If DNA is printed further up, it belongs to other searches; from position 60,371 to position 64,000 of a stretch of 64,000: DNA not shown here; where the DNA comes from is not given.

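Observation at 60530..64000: Unlisted >1157-codon ORF fusing an FkbM methyltransferase to two GT4 glycosyltransferase modules (candidate cap-and-polymerise enzyme)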

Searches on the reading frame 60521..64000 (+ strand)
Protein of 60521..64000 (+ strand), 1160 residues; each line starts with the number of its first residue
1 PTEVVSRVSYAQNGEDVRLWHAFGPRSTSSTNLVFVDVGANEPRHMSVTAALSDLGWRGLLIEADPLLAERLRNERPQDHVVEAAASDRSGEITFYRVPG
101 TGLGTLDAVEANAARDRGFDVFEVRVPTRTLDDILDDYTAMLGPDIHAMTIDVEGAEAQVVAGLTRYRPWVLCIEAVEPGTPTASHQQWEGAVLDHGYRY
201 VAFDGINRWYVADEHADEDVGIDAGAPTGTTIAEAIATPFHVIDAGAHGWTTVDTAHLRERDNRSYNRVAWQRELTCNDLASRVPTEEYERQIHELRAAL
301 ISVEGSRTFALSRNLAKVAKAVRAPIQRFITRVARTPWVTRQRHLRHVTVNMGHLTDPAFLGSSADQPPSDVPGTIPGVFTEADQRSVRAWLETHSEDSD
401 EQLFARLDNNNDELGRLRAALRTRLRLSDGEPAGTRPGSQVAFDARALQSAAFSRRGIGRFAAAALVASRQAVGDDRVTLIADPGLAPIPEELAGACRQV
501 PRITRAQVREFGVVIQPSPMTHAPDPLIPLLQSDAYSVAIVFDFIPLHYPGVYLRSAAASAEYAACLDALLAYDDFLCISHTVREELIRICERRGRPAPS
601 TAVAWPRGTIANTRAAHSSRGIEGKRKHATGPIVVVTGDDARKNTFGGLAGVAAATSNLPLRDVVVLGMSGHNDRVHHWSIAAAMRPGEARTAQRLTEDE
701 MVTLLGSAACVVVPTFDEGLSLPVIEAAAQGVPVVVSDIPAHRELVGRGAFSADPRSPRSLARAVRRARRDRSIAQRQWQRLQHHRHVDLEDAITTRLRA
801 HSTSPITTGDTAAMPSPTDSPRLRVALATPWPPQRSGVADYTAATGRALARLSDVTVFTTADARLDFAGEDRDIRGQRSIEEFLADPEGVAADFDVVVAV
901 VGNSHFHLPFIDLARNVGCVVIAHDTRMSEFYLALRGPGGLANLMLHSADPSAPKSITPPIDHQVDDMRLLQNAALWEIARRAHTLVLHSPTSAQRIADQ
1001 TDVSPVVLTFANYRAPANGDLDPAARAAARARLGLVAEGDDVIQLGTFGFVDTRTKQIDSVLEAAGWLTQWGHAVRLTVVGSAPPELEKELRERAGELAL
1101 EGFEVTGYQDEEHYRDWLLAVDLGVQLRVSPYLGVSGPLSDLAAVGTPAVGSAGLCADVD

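Call 4: search_protein_families(library=pfam, proteins=[window:60521-64000:+], max_evalue=0.1)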
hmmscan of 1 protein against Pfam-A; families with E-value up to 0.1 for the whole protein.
window:60521-64000:+ (1160 aa): 5 families
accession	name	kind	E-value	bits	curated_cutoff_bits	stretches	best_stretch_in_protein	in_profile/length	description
PF13692.12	Glyco_trans_1_4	-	5.6e-21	75.7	27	2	694-768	65-139/142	Glycosyl transferases group 1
PF05050.19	Methyltransf_21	-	1.2e-18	68.2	22.7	1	37-200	1-173/173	Methyltransferase FkbM domain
PF00534.26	Glycos_transf_1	-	2.1e-16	60.4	26.4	1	665-776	51-163/172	Glycosyl transferases group 1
PF20706.3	GT4-conflict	-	3e-08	33.5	26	1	697-739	269-313/385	Family 4 Glycosyltransferase in conflict systems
PF13524.12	Glyco_trans_1_2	-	0.0013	19.1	25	1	666-785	19-133/144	Glycosyl transferase-like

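Call 5: search_protein_families(library=ncbifam, proteins=[window:60521-64000:+], max_evalue=0.1)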
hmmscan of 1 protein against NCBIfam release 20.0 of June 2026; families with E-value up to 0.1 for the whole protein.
window:60521-64000:+ (1160 aa): 14 families
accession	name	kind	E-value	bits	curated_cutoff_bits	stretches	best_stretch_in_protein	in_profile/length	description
TIGR01444.1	fkbM_fam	subfamily_domain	5.1e-16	59.4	37.7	1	34-166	1-133/143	FkbM family methyltransferase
TIGR04047.1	MSMEG_0565_glyc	hypoth_equivalog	1.2e-15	57.5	259.85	1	569-775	135-345/373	MSMEG_0565 family glycosyltransferase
NF041876.1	EPS_EpsE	equivalog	2.8e-10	40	400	1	697-777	285-367/389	exopolysaccharide biosynthesis GT4 family glycosyltransferase EpsE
NF053787.1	GlcN_PG_synth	equivalog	1.3e-05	24.3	480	1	696-795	250-350/361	N-acetylglucosaminyl phosphatidylglycerol synthase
TIGR03449.1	mycothiol_MshA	equivalog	1.4e-05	24.2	462.5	1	662-780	255-378/406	D-inositol-3-phosphate glycosyltransferase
TIGR03088.1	stp2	hypoth_equivalog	2.2e-05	23.7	409.05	1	699-778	264-345/374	TIGR03088 family PEP-CTERM/XrtA system glycosyltransferase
NF047684.1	TeichurnBiosyTuaC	equivalog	0.00011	21.3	550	1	694-785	276-368/391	teichuronic acid biosynthesis protein TuaC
NF038229.1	Glyco4_Geo_Pelo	equivalog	0.0006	18.9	400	1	691-750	221-280/338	GPMC system family 4 glycosyltransferase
TIGR04348.1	TIGR04348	equivalog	0.0014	17.8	300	1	691-777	196-283/310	selenoneine biosynthesis selenosugar synthase SenB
TIGR04063.1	stp3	hypoth_equivalog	0.0082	15.1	442.05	1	725-783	312-368/397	TIGR04063 family PEP-CTERM/XrtA system glycosyltransferase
NF049987.1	DaglGlyslTfaseDgs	equivalog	0.0086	15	500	1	696-745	220-269/332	processive diacylglycerol alpha-glucosyltransferase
NF038011.1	PelF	equivalog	0.012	14.7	100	1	703-747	379-423/489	GT4 family glycosyltransferase PelF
TIGR02149.1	glgA_Coryne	subfamily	0.013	14.7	302.4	1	693-749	269-325/391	glycogen synthase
NF038295.1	EPS_HpsP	equivalog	0.07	12.1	550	0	699-739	279-319/388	hormogonium polysaccharide biosynthesis glycosyltransferase HpsP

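Call 7: find_homologous_proteins(query=window:60530-64000:+, max_evalue=1e-10)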
Query window:60530-64000:+ (1157 aa): 220 proteins with E <= 1e-10 among 8000 candidates; the best 120 are listed.
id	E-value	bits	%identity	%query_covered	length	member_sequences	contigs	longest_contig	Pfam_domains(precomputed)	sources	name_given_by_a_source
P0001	0.0e+0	2598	100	100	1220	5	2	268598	PF00534.27,PF05050.20,PF20706.4,PF13692.13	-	-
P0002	0.0e+0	1570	63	100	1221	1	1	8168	PF00534.27,PF05050.20,PF20706.4,PF13692.13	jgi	-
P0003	0.0e+0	1564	63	100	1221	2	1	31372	PF00534.27,PF05050.20,PF20706.4,PF13692.13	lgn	-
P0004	0.0e+0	1519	62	100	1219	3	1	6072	PF00534.27,PF05050.20,PF20706.4,PF13692.13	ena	-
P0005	0.0e+0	1500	61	100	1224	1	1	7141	PF00534.27,PF05050.20,PF20706.4,PF13692.13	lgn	-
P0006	0.0e+0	1471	60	100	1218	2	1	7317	PF00534.27,PF05050.20,PF20706.4,PF13692.13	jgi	-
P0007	0.0e+0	1469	59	100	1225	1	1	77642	PF00534.27,PF05050.20,PF20706.4,PF13692.13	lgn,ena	-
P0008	0.0e+0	1441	58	100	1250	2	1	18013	PF00534.27,PF05050.20,PF20706.4,PF13692.13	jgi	-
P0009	0.0e+0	1385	57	100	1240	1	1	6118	PF00534.27,PF05050.20,PF20706.4,PF13692.13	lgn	-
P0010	0.0e+0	1385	57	100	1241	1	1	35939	PF00534.27,PF05050.20,PF20706.4,PF13692.13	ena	-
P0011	0.0e+0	1384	57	100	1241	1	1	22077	PF00534.27,PF05050.20,PF20706.4,PF13692.13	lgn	-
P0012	0.0e+0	1384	56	100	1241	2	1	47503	PF00534.27,PF05050.20,PF20706.4,PF13692.13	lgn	-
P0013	0.0e+0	1379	57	100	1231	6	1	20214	PF00534.27,PF05050.20,PF20706.4,PF13692.13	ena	-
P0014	0.0e+0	1375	57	100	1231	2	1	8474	PF00534.27,PF05050.20,PF20706.4,PF13692.13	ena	-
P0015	0.0e+0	1373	56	100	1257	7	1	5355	PF00534.27,PF05050.20,PF20706.4,PF13692.13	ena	-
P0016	0.0e+0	1373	57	100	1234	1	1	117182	PF00534.27,PF05050.20,PF20706.4,PF13692.13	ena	-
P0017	0.0e+0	1371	56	100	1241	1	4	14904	PF00534.27,PF05050.20,PF20706.4,PF13692.13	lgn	-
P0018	0.0e+0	1369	56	100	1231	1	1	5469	PF00534.27,PF05050.20,PF20706.4,PF13692.13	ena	-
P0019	0.0e+0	1367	56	100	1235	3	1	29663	PF00534.27,PF05050.20,PF20706.4,PF13692.13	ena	-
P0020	0.0e+0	1366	57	100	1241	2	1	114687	PF00534.27,PF05050.20,PF20706.4,PF13692.13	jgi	jgi:FkbM family methyltransferase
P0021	0.0e+0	1362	57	100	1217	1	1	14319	PF00534.27,PF05050.20,PF20706.4,PF13692.13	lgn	-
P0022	0.0e+0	1360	57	100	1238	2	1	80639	PF00534.27,PF05050.20,PF20706.4,PF13692.13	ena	-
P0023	0.0e+0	1358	56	100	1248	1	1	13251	PF00534.27,PF05050.20,PF20706.4,PF13692.13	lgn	-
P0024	0.0e+0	1353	56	100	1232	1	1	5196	PF00534.27,PF05050.20,PF20706.4,PF13692.13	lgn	-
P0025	0.0e+0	1351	57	100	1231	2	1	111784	PF00534.27,PF05050.20,PF20706.4,PF13692.13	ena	-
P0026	0.0e+0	1343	57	100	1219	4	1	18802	PF00534.27,PF05050.20,PF20706.4,PF13692.13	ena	-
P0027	0.0e+0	1341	55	100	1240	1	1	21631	PF00534.27,PF05050.20,PF20706.4,PF13692.13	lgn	-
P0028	0.0e+0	1340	55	100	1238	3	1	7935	PF00534.27,PF05050.20,PF20706.4,PF13692.13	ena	-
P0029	0.0e+0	1335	55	100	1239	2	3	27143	PF00534.27,PF05050.20,PF20706.4,PF13692.13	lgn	-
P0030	0.0e+0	1331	58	97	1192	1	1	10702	PF00534.27,PF05050.20,PF20706.4,PF13692.13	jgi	jgi:FkbM family methyltransferase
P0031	0.0e+0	1329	54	100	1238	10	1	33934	PF00534.27,PF05050.20,PF20706.4,PF13692.13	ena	-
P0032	0.0e+0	1327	54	100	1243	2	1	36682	PF00534.27,PF05050.20,PF20706.4,PF13692.13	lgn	-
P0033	0.0e+0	1325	55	100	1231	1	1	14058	PF00534.27,PF05050.20,PF20706.4,PF13692.13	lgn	-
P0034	0.0e+0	1317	56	100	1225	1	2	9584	PF00534.27,PF05050.20,PF20706.4,PF13692.13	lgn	-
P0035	0.0e+0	1308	55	100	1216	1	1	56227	PF00534.27,PF05050.20,PF20706.4,PF13692.13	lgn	-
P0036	0.0e+0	1300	55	100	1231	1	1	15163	PF00534.27,PF05050.20,PF20706.4,PF13692.13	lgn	-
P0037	0.0e+0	1298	56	97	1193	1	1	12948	PF00534.27,PF05050.20,PF20706.4,PF13692.13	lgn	-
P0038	0.0e+0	1295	54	100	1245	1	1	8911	PF00534.27,PF05050.20,PF20706.4,PF13692.13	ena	-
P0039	0.0e+0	1280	52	100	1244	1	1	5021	PF00534.27,PF05050.20,PF20706.4,PF13692.13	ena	-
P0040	0.0e+0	1274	54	100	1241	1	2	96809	PF00534.27,PF05050.20,PF20706.4,PF13692.13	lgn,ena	-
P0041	0.0e+0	1267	55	100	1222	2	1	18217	PF00534.27,PF05050.20,PF13692.13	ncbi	-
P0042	0.0e+0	1253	55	97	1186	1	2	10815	PF00534.27,PF05050.20,PF20706.4,PF13692.13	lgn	-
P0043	0.0e+0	1244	53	100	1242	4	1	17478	PF00534.27,PF05050.20,PF20706.4,PF13692.13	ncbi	-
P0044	0.0e+0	1241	53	100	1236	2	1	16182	PF00534.27,PF05050.20,PF20706.4,PF13692.13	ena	-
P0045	0.0e+0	1240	55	97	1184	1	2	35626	PF00534.27,PF05050.20,PF13692.13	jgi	jgi:FkbM family methyltransferase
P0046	0.0e+0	1239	52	100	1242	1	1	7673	PF00534.27,PF05050.20,PF20706.4,PF13692.13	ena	-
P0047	0.0e+0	1238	54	100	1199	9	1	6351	PF00534.27,PF05050.20,PF20706.4,PF13692.13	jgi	jgi:FkbM family methyltransferase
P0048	0.0e+0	1238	54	96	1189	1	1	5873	PF00534.27,PF05050.20,PF20706.4,PF13692.13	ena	-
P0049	0.0e+0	1233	54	96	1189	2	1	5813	PF00534.27,PF05050.20,PF20706.4,PF13692.13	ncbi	-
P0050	0.0e+0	1227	54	100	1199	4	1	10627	PF00534.27,PF05050.20,PF20706.4,PF13692.13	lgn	-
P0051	0.0e+0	1226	54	100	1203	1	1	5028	PF00534.27,PF05050.20,PF20706.4,PF13692.13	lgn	-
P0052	0.0e+0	1225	55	100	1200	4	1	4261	PF00534.27,PF05050.20,PF20706.4,PF13692.13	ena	-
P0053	0.0e+0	1220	54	100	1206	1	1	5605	PF00534.27,PF05050.20,PF20706.4,PF13692.13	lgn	-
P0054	0.0e+0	1219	55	96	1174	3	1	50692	PF00534.27,PF05050.20,PF20706.4,PF13692.13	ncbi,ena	-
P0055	0.0e+0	1218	53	100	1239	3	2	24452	PF00534.27,PF05050.20,PF20706.4,PF13692.13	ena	-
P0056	0.0e+0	1217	53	100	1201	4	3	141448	PF00534.27,PF05050.20,PF20706.4,PF13692.13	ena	-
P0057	0.0e+0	1214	52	100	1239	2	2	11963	PF00534.27,PF05050.20,PF20706.4,PF13692.13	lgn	-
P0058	0.0e+0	1214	53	100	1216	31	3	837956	PF00534.27,PF05050.20,PF20706.4,PF13692.13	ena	-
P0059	0.0e+0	1212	53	100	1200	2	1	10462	PF00534.27,PF05050.20,PF20706.4,PF13692.13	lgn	-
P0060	0.0e+0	1212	54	100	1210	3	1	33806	PF00534.27,PF05050.20,PF20706.4,PF13692.13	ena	-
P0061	0.0e+0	1209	52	100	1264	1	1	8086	PF00534.27,PF05050.20,PF20706.4,PF13692.13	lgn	-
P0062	0.0e+0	1208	54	100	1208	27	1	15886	PF00534.27,PF05050.20,PF20706.4,PF13692.13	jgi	-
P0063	0.0e+0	1206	54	100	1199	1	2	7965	PF00534.27,PF05050.20,PF20706.4,PF13692.13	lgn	-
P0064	0.0e+0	1206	54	100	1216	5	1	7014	PF00534.27,PF05050.20,PF20706.4,PF13692.13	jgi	jgi:FkbM family methyltransferase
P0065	0.0e+0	1202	52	100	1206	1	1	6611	PF00534.27,PF05050.20,PF20706.4,PF13692.13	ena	-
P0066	0.0e+0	1200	51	100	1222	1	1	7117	PF00534.27,PF05050.20,PF20706.4,PF13692.13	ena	-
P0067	0.0e+0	1200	52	100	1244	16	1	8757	PF00534.27,PF05050.20,PF20706.4,PF13692.13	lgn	-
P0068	0.0e+0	1195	52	100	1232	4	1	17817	PF00534.27,PF05050.20,PF20706.4,PF13692.13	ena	-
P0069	0.0e+0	1195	53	100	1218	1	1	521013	PF00534.27,PF05050.20,PF20706.4,PF13692.13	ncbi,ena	-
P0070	0.0e+0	1194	54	100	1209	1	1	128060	PF00534.27,PF05050.20,PF20706.4,PF13692.13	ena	-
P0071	0.0e+0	1192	54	99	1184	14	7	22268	PF00534.27,PF05050.20,PF20706.4,PF13692.13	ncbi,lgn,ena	-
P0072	0.0e+0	1191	53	100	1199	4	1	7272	PF00534.27,PF05050.20,PF20706.4,PF13692.13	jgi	-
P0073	0.0e+0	1187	52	100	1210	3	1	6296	PF00534.27,PF05050.20,PF13524.13,PF20706.4,PF13692.13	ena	-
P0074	0.0e+0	1187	52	100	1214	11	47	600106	PF00534.27,PF05050.20,PF20706.4,PF13692.13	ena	-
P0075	0.0e+0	1186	52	100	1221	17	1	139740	PF00534.27,PF05050.20,PF20706.4,PF13692.13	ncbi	-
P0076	0.0e+0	1184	52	100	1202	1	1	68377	PF00534.27,PF05050.20,PF20706.4,PF13692.13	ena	-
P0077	0.0e+0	1183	51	100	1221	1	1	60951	PF00534.27,PF05050.20,PF20706.4,PF13692.13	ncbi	-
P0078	0.0e+0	1183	52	100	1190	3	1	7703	PF00534.27,PF05050.20,PF20706.4,PF13692.13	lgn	-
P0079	0.0e+0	1183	53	100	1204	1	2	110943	PF00534.27,PF05050.20,PF20706.4,PF13692.13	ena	-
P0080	0.0e+0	1181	52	100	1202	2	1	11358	PF00534.27,PF05050.20,PF20706.4,PF13692.13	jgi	-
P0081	0.0e+0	1180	54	100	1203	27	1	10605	PF00534.27,PF05050.20,PF20706.4,PF13692.13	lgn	-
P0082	0.0e+0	1179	54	100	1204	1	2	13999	PF00534.27,PF05050.20,PF20706.4,PF13692.13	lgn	-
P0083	0.0e+0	1179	51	100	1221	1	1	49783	PF00534.27,PF05050.20,PF20706.4,PF13692.13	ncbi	-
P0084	0.0e+0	1179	54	100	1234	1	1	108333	PF00534.27,PF05050.20,PF20706.4,PF13692.13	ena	-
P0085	0.0e+0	1178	51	100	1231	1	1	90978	PF00534.27,PF05050.20,PF20706.4,PF13692.13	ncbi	-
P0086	0.0e+0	1177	51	100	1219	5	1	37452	PF00534.27,PF05050.20,PF20706.4,PF13692.13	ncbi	-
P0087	0.0e+0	1176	51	100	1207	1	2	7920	PF00534.27,PF05050.20,PF20706.4,PF13692.13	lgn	-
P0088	0.0e+0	1176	51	100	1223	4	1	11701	PF00534.27,PF05050.20,PF20706.4,PF13692.13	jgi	jgi:FkbM family methyltransferase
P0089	0.0e+0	1176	51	100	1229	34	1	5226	PF00534.27,PF05050.20,PF20706.4,PF13692.13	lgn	-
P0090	0.0e+0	1174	52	100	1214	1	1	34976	PF00534.27,PF05050.20,PF20706.4,PF13692.13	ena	-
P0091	0.0e+0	1174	52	100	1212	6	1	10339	PF00534.27,PF05050.20,PF20706.4,PF13692.13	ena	-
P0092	0.0e+0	1172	51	100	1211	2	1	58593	PF00534.27,PF05050.20,PF20706.4,PF13692.13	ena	-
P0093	0.0e+0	1171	52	100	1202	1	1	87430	PF00534.27,PF05050.20,PF20706.4,PF13692.13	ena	-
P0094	0.0e+0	1170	53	100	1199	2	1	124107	PF00534.27,PF05050.20,PF20706.4,PF13692.13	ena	-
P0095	0.0e+0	1169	52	100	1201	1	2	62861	PF00534.27,PF05050.20,PF20706.4,PF13692.13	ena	-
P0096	0.0e+0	1168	53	100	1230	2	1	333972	PF00534.27,PF05050.20,PF20706.4,PF13692.13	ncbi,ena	-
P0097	0.0e+0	1167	54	100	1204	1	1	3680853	PF00534.27,PF05050.20,PF20706.4,PF13692.13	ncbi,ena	-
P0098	0.0e+0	1164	53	100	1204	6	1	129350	PF00534.27,PF05050.20,PF13692.13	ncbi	ncbi:MAG: FkbM family methyltransferase [Candidatus Nanopelagicales bacterium]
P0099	0.0e+0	1163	50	100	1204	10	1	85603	PF00534.27,PF05050.20,PF20706.4,PF13692.13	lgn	-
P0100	0.0e+0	1161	51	100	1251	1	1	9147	PF00534.27,PF05050.20,PF20706.4,PF13692.13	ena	-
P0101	0.0e+0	1159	53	100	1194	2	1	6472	PF00534.27,PF05050.20,PF20706.4,PF13692.13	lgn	-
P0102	0.0e+0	1154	52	100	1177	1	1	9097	PF00534.27,PF05050.20,PF20706.4,PF13692.13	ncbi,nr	ncbi:MAG: FkbM family methyltransferase, partial [Candidatus Nanopelagicales bacterium]|nr:FkbM fami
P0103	0.0e+0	1153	50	100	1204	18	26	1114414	PF00534.27,PF05050.20,PF20706.4,PF13692.13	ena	-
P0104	0.0e+0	1151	51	99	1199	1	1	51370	PF00534.27,PF05050.20,PF20706.4,PF13692.13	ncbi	-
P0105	0.0e+0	1148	51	100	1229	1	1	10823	PF00534.27,PF05050.20,PF13524.13,PF20706.4,PF13692.13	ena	-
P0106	0.0e+0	1146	53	100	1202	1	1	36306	PF00534.27,PF05050.20,PF20706.4,PF13692.13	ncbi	-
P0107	0.0e+0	1145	50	100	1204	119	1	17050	PF00534.27,PF05050.20,PF20706.4,PF13692.13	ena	-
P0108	0.0e+0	1145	51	100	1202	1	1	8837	PF00534.27,PF05050.20,PF20706.4,PF13692.13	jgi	jgi:FkbM family methyltransferase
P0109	0.0e+0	1144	49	100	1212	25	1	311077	PF00534.27,PF05050.20,PF20706.4,PF13692.13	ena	-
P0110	0.0e+0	1144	51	100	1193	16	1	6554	PF00534.27,PF05050.20,PF20706.4,PF13692.13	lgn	-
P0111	0.0e+0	1144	48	100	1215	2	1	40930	PF00534.27,PF05050.20,PF20706.4,PF13692.13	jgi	jgi:FkbM family methyltransferase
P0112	0.0e+0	1142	49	100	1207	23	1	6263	PF00534.27,PF05050.20,PF20706.4,PF13692.13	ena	-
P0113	0.0e+0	1142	50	100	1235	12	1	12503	PF00534.27,PF05050.20,PF20706.4,PF13692.13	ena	-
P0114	0.0e+0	1140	51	100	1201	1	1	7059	PF00534.27,PF05050.20,PF20706.4,PF13692.13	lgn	-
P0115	0.0e+0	1140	50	100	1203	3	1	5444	PF00534.27,PF05050.20,PF20706.4,PF13692.13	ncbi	-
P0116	0.0e+0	1140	49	100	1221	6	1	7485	PF00534.27,PF05050.20,PF20706.4,PF13692.13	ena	-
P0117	0.0e+0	1139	51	100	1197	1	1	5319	PF00534.27,PF05050.20,PF20706.4,PF13692.13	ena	-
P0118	0.0e+0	1138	50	100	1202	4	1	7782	PF00534.27,PF05050.20,PF20706.4,PF13692.13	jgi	-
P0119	0.0e+0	1137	50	100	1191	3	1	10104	PF00534.27,PF05050.20,PF20706.4,PF13692.13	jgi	-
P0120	0.0e+0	1137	50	100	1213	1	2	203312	PF00534.27,PF05050.20,PF20706.4,PF13692.13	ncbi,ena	-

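Call 11: search_solved_structures(query=P0001, max_evalue=0.01)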
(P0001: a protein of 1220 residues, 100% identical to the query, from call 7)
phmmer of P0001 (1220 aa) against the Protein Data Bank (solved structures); distinct sequences matched with E-value up to 0.01: 1.
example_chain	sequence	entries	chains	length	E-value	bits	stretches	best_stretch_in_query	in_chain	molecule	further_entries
7qsg_A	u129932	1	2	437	7.5e-06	26.9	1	688-749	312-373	D-inositol 3-phosphate glycosyltransferase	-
